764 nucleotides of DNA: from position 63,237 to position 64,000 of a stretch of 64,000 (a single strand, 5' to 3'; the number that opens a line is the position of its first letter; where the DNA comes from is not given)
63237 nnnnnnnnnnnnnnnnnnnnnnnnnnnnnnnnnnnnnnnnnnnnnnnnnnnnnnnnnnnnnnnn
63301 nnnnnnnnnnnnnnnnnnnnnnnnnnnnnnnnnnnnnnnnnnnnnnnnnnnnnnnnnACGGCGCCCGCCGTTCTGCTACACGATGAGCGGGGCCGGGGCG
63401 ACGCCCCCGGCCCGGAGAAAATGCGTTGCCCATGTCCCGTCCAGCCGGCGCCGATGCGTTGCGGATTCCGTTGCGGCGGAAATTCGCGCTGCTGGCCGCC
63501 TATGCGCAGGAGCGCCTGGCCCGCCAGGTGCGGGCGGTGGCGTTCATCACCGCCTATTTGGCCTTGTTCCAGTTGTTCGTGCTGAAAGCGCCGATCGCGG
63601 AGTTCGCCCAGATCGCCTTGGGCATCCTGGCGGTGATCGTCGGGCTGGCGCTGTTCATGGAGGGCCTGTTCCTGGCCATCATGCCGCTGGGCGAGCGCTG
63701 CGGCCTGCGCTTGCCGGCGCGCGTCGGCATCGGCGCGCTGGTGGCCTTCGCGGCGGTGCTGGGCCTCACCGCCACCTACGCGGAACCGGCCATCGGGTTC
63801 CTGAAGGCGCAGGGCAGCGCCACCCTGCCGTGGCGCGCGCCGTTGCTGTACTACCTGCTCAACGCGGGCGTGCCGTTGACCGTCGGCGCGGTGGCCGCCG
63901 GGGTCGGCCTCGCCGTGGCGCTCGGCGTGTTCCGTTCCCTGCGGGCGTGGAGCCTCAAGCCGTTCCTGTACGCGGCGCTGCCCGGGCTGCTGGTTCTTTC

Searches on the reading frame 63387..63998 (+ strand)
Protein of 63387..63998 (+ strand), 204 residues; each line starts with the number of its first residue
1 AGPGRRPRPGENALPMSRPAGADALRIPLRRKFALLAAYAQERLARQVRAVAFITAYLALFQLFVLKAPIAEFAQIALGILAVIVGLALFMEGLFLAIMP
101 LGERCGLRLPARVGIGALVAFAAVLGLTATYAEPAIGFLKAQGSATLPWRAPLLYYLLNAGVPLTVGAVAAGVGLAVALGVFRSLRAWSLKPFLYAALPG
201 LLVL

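Call 22: search_protein_families(library=pfam, proteins=[window:63387-63998:+], max_evalue=0.001)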
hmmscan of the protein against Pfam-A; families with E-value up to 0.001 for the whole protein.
window:63387-63998:+ (204 aa): 1 family
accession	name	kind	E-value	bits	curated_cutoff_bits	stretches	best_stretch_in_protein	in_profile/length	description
PF07556.16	DUF1538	-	3e-25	89.2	22.6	1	54-199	1-137/211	Protein of unknown function (DUF1538)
